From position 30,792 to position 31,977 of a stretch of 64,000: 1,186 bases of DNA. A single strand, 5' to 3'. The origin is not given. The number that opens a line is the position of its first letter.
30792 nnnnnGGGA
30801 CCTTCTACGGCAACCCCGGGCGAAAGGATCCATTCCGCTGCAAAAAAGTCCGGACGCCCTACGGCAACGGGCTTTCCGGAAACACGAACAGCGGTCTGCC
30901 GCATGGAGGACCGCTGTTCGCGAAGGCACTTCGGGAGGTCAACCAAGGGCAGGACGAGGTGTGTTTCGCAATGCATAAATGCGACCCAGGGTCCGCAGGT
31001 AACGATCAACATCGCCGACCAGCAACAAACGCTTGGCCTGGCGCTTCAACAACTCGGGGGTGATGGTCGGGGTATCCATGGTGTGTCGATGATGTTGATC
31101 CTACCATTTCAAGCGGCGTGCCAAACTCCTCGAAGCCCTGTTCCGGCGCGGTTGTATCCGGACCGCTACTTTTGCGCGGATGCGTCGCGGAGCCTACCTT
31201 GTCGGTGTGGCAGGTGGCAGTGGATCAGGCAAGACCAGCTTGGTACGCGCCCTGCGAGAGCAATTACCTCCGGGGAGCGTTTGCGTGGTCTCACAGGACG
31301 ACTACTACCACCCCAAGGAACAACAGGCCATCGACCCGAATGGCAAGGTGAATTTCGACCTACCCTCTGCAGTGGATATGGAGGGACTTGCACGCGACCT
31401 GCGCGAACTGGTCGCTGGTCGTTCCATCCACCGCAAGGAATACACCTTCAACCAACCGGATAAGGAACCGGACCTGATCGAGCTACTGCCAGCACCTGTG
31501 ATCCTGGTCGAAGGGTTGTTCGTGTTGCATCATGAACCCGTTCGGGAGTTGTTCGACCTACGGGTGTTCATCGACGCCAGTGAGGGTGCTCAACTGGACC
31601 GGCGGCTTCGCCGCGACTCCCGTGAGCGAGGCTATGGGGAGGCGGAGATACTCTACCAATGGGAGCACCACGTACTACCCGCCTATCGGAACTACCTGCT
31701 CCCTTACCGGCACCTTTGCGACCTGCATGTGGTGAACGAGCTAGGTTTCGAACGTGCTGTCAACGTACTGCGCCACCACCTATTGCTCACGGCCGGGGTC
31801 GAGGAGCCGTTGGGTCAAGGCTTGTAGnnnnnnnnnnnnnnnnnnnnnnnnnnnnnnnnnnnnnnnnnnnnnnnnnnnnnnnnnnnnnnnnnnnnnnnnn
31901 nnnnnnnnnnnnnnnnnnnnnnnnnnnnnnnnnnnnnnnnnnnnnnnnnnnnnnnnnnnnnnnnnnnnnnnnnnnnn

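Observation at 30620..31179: Highly structured leader with internal terminator upstream of a 58-aa lysine-rich ORF (attenuator / riboregulator candidate)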

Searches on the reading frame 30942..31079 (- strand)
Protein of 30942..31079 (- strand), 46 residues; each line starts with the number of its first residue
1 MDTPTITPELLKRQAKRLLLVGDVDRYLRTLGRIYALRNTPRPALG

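Call 7: search_protein_families(library=pfam, proteins=[window:30942-31079:-], max_evalue=1)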
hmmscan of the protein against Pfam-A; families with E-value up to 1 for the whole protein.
seq(46 aa): 0 families

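Call 29: search_protein_families(library=ncbifam, proteins=[window:30942-31079:-], max_evalue=1)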
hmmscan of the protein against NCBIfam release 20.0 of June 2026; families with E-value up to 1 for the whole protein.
seq(46 aa): 0 families

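Call 63: find_homologous_proteins(query=window:30942-31079:-, max_evalue=0.01)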
Query seq(46 aa) (46 aa): 1 proteins with E <= 0.01 among 1 candidates.
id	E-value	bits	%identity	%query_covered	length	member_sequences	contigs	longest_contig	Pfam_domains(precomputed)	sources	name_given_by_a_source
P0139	1.3e-21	91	98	100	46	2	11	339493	-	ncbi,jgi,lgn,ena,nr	ncbi:MAG TPA: hypothetical protein PLL25_04095 [Flavobacteriales bacterium]|jgi:hypothetical protein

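Call 88: predict_structure(protein=window:30942-31079:-)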
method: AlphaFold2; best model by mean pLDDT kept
length: 46 residues; sequences in the alignment: 1
mean_pLDDT: 81.5   pTM: 0.51
mean pLDDT of the five models: 81.5, 76.7, 74.8, 74.6, 73.9
residues with pLDDT >= 90: 24; 70-90: 11; 50-70: 10; < 50: 1
segments of 3 or more residues with pLDDT < 50: none
pLDDT, mean of each block of 10 residues (from residue 1): 72 94 93 83 55
secondary structure, 60 per line:
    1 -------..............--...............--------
elements in order: H8-21 H24-38

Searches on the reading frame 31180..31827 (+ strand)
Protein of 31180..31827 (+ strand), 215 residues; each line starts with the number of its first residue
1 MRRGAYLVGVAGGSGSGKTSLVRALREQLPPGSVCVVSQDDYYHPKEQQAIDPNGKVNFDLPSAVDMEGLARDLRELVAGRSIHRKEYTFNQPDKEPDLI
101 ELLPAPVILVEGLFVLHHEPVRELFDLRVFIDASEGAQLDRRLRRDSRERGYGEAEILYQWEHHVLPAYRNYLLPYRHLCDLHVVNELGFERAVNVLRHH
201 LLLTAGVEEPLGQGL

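Call 7: search_protein_families(library=pfam, proteins=[window:31180-31827:+], max_evalue=1)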
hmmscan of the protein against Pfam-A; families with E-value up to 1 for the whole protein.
window:31180-31827:+ (215 aa): 15 families
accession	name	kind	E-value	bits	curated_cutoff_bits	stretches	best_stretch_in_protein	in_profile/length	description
PF00485.24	PRK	-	1e-30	107.4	22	1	8-183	2-186/196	Phosphoribulokinase / Uridine kinase family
PF06414.18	Zeta_toxin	-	0.00033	20.6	22.3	1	10-46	21-60/199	Zeta toxin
PF13238.12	AAA_18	-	0.00053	20.9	29.4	1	8-156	1-125/128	AAA domain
PF13191.12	AAA_16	-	0.00072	20.5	32.6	1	7-39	26-58/167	AAA ATPase domain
PF13401.12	AAA_22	-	0.00075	20.2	27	1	4-80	4-60/130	AAA domain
PF13671.12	AAA_33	-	0.0025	18.5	27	1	10-42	4-33/143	AAA domain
PF00005.33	ABC_tran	-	0.0049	17.9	25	1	7-36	13-44/137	ABC transporter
PF07931.18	CPT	-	0.015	15.6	22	1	9-44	5-39/172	Chloramphenicol phosphotransferase-like protein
PF13521.12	AAA_28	-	0.019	15.6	27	1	10-35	4-27/164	AAA domain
PF20703.3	nSTAND1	-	0.019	15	27.1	1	7-24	35-52/379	Novel STAND NTPase 1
PF13207.12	AAA_17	-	0.025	15.3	27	0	12-29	2-19/136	AAA domain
PF13555.12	AAA_29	-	0.13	12.5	27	1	10-29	27-46/61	P-loop containing region of AAA domain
PF03029.23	ATP_bind_1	-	0.2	11.9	27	1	10-30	1-21/240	Conserved hypothetical ATP binding protein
PF02492.25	cobW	-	0.23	11.5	20.7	1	8-48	3-44/180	CobW/HypB/UreG, nucleotide-binding domain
PF01121.26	CoaE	-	0.24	11.5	27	0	6-28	1-23/180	Dephospho-CoA kinase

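Call 9: find_encoding_contigs(protein=window:31180-31827:+, flank=5000, max_places=6)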
Protein window:31180-31827:+ (215 aa): 23 contigs read that carry it; 6 places shown.
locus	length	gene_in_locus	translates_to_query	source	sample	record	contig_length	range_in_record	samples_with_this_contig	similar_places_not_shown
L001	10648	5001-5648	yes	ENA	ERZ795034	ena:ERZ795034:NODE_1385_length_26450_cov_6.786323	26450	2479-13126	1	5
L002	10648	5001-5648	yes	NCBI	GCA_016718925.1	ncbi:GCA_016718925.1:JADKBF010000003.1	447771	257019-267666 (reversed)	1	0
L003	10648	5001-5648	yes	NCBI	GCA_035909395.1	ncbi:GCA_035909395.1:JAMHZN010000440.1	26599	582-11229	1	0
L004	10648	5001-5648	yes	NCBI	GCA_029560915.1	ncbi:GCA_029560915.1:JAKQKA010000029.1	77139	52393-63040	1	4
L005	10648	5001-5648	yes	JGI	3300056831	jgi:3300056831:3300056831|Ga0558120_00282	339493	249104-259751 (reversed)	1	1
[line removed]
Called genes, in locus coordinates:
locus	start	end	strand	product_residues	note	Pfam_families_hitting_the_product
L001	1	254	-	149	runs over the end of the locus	PF00383:dCMP_cyt_deam_1, PF14437:MafB19-deam, PF14439:Bd3614-deam (weak)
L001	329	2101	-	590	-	PF01368:DHH, PF02272:DHHA1, PF17768:RecJ_OB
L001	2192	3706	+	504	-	PF00089:Trypsin, PF13365:Trypsin_2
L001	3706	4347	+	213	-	-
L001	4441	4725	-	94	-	-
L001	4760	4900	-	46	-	-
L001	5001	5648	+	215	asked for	PF00485:PRK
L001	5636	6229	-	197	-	PF01467:CTP_transf_like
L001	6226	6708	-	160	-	PF00625:Guanylate_kin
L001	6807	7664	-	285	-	PF03755:YicC-like_N, PF08340:YicC-like_C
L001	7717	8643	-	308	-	PF00892:EamA, PF06027:SLC35F, PF00892:EamA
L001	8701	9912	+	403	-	PF03706:LPG_synthase_TM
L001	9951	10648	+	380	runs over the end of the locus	PF01053:Cys_Met_Meta_PP, PF00155:Aminotran_1_2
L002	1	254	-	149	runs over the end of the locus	PF00383:dCMP_cyt_deam_1, PF14437:MafB19-deam, PF14439:Bd3614-deam (weak)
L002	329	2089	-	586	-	PF01368:DHH, PF02272:DHHA1, PF17768:RecJ_OB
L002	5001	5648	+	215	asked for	PF00485:PRK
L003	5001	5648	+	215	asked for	PF00485:PRK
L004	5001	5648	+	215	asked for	PF00485:PRK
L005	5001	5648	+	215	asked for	PF00485:PRK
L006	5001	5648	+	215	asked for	PF00485:PRK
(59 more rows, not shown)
